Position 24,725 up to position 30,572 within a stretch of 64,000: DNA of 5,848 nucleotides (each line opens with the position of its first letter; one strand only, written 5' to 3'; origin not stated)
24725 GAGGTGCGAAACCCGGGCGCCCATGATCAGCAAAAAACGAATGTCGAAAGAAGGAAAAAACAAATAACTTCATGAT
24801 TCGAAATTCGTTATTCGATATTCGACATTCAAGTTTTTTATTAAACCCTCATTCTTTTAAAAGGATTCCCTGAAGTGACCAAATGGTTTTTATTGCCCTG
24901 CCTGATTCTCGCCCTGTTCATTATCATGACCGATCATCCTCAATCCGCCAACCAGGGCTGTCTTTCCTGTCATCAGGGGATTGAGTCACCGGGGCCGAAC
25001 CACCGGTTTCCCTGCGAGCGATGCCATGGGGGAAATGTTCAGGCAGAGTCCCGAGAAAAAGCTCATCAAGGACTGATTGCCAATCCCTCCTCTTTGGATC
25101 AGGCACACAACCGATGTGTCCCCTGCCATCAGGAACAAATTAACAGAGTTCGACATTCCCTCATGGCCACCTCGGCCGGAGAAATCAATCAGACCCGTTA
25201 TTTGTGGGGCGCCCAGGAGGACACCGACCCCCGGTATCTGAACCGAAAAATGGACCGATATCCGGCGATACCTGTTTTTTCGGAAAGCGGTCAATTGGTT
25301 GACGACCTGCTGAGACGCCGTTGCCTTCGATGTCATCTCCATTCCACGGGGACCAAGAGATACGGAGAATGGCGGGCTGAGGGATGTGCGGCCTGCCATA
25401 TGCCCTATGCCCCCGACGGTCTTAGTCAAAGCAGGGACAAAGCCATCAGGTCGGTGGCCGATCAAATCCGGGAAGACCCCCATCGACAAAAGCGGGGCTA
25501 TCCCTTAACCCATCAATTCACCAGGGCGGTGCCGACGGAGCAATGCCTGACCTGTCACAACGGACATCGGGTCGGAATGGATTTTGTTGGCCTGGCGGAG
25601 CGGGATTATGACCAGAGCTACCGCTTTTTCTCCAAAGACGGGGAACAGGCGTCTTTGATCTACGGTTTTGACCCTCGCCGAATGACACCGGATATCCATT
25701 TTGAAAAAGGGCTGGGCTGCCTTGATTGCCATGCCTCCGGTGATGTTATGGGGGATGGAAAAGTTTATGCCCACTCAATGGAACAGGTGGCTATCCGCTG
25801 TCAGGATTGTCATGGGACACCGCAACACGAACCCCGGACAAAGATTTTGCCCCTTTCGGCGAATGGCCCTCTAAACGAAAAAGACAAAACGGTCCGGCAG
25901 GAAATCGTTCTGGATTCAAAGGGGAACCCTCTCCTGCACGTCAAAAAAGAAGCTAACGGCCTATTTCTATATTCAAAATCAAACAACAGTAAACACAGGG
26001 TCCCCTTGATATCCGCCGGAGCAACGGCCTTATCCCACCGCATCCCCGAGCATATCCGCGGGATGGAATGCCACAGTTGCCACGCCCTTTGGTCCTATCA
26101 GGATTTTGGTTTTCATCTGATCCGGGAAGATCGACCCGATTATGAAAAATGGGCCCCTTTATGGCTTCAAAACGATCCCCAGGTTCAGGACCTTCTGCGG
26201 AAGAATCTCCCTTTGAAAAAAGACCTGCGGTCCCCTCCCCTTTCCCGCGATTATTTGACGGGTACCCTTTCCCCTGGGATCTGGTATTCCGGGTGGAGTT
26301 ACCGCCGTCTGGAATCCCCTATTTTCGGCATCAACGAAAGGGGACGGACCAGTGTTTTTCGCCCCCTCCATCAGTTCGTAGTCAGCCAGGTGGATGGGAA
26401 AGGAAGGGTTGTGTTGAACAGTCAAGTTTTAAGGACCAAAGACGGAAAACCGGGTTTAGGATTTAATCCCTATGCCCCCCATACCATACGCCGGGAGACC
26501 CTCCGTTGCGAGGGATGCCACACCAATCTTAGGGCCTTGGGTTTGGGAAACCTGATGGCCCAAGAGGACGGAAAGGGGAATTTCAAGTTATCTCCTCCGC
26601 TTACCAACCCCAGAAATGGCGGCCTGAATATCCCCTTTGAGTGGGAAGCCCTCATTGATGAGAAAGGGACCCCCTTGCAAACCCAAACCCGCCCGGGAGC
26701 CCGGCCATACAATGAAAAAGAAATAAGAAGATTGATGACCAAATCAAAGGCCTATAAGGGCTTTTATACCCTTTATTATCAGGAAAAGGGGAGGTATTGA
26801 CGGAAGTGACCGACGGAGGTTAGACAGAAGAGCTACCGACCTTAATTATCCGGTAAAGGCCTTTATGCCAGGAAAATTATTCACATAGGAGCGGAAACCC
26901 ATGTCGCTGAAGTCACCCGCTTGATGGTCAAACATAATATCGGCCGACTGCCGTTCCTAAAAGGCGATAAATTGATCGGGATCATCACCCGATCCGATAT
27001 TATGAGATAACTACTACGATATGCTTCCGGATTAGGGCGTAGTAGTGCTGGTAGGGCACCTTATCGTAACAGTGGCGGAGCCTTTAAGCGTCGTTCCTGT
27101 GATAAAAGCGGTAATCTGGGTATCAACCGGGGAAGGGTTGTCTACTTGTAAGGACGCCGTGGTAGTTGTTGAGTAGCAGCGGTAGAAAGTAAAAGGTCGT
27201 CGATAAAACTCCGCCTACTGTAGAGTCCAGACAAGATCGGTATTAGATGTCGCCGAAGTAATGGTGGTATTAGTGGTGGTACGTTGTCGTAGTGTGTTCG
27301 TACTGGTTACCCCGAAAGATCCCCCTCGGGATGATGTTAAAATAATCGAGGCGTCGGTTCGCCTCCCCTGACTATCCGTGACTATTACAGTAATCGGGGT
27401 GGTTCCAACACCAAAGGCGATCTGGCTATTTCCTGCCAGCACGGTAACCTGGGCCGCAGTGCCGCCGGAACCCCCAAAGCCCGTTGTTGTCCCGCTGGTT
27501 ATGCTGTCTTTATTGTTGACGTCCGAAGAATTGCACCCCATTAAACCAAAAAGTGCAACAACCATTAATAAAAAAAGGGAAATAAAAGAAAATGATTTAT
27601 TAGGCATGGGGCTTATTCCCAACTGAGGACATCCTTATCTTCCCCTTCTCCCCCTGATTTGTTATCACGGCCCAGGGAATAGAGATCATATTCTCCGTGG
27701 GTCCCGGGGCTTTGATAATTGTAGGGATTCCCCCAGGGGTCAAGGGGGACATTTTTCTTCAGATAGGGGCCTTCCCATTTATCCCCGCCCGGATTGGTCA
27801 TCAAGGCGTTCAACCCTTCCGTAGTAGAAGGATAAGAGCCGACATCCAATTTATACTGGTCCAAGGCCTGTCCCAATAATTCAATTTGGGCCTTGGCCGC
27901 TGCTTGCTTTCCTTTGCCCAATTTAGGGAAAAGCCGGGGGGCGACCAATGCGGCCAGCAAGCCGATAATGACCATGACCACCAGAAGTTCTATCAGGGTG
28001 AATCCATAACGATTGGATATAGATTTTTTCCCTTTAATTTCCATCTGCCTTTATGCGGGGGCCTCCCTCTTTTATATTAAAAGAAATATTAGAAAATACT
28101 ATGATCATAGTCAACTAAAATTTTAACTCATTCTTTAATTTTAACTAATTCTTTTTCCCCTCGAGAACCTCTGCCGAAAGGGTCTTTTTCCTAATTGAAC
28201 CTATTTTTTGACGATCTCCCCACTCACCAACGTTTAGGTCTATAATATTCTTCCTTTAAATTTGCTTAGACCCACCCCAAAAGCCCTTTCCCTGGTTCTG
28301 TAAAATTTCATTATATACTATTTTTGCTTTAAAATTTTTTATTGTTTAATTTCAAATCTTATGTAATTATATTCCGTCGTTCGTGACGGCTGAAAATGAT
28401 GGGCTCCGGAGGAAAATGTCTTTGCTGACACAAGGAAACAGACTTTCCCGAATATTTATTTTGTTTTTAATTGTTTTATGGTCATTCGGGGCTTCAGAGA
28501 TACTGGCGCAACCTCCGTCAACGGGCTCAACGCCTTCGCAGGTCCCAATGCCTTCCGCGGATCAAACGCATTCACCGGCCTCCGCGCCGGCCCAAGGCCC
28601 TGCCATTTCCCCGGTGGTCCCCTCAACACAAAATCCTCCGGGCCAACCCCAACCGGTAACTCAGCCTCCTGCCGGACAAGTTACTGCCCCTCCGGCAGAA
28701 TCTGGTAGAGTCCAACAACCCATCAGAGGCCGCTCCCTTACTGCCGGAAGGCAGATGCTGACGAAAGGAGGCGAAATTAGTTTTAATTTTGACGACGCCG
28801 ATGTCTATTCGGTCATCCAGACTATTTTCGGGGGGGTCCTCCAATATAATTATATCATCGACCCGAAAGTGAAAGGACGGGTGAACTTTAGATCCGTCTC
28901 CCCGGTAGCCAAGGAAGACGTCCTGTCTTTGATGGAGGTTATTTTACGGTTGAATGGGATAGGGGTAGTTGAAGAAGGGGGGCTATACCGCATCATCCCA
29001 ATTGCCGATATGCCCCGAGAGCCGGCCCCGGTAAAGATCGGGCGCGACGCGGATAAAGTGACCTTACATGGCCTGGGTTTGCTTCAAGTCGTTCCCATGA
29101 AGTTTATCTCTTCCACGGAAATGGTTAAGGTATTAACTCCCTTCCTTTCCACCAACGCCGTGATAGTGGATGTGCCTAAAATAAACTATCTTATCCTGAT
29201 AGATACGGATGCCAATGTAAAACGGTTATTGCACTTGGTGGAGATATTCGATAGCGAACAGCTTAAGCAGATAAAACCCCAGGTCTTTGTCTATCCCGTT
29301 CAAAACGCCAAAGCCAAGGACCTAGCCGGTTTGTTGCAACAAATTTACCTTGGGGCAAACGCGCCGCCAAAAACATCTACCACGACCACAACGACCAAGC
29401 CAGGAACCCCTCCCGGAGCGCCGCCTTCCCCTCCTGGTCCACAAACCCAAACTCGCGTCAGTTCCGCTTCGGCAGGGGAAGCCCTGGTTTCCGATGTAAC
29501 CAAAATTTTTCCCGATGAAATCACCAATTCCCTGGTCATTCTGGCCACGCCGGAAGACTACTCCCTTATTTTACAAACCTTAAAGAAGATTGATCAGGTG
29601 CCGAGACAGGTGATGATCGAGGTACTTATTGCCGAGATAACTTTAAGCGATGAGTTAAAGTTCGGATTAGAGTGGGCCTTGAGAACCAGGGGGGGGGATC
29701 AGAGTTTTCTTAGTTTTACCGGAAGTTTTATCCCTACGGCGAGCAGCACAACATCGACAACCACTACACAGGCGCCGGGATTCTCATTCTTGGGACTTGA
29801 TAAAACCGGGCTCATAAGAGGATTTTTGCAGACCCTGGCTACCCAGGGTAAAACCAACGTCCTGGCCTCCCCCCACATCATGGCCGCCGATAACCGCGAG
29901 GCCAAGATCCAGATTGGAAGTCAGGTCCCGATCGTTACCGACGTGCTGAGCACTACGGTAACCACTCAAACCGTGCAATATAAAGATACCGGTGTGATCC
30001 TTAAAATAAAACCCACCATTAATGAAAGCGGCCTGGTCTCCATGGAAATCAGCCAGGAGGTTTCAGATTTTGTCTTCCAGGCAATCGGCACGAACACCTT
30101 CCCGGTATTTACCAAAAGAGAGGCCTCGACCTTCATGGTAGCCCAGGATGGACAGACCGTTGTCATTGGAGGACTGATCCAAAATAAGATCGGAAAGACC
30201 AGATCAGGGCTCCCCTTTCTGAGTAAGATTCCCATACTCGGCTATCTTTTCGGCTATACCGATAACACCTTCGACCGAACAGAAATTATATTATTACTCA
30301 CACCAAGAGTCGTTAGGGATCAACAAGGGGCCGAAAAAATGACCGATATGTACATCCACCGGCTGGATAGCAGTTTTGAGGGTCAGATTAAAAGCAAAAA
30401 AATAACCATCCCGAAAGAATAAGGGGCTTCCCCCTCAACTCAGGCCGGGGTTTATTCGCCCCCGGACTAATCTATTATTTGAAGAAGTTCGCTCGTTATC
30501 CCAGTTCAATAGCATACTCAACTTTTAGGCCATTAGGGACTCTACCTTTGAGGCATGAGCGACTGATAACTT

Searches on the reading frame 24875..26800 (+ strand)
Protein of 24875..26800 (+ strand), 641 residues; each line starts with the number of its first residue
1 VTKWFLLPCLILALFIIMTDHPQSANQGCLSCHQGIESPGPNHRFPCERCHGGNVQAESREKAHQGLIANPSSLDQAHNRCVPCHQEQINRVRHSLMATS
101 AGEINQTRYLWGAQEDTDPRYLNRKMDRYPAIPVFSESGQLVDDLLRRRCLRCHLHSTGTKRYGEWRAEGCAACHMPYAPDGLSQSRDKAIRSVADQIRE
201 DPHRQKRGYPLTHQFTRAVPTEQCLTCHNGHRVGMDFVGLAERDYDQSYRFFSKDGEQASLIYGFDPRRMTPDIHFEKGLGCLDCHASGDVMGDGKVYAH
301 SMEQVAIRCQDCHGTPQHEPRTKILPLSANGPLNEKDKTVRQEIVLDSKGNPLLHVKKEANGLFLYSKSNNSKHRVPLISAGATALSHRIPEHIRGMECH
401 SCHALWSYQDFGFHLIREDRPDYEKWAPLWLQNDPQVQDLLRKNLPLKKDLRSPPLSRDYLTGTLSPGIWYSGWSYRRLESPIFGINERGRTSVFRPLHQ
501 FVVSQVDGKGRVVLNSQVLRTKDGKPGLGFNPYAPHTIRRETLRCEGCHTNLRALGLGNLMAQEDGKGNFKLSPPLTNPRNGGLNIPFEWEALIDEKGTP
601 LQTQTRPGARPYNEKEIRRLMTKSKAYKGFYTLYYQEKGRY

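Call 41: search_protein_families(library=pfam, proteins=[window:24875-26800:+], max_evalue=0.00001)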
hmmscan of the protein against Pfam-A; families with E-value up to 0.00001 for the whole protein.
window:24875-26800:+ (641 aa): 2 families
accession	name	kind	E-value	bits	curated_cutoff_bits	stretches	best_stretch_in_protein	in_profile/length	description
PF14522.11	Cytochrome_C7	-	7.8e-12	45.3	24.8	0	273-318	6-53/67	Cytochrome c7 and related cytochrome c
PF14537.11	Cytochrom_c3_2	-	4.9e-10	40.2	25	0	275-318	2-38/79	Cytochrome c3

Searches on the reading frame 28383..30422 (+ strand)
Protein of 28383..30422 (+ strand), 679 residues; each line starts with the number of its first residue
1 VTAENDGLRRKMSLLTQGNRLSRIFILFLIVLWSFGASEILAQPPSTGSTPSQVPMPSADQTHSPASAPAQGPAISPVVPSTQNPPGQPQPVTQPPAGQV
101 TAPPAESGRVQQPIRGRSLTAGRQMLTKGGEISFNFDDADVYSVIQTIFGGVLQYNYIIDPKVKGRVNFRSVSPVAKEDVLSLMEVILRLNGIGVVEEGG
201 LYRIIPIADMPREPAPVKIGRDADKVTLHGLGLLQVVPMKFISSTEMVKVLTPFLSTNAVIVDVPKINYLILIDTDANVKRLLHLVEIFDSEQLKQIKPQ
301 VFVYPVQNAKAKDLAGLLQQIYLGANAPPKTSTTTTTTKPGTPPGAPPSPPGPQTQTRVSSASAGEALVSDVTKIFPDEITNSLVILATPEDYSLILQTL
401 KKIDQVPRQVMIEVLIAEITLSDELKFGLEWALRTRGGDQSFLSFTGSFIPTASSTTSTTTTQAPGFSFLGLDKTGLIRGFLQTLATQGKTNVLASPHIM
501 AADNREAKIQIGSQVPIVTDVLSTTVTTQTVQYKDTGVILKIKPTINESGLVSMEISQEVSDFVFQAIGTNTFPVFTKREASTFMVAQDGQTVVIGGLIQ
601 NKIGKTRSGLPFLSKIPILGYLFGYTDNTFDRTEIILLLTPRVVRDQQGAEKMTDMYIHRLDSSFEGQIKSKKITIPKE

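Call 41: search_protein_families(library=pfam, proteins=[window:28383-30422:+], max_evalue=0.00001)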
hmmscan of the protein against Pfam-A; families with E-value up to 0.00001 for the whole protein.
window:28383-30422:+ (679 aa): 3 families
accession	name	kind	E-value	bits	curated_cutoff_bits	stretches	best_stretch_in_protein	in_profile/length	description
PF00263.26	Secretin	-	1.1e-47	162.2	27.5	1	485-645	2-169/169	Bacterial type II and III secretion system protein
PF03958.22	Secretin_N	-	3.1e-20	72.6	28.2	2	301-409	1-69/69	Bacterial type II/III secretion system short domain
PF21305.2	type_II_gspD_N0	-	6.2e-17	61.7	27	1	134-204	1-71/71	GspD-like, N0 domain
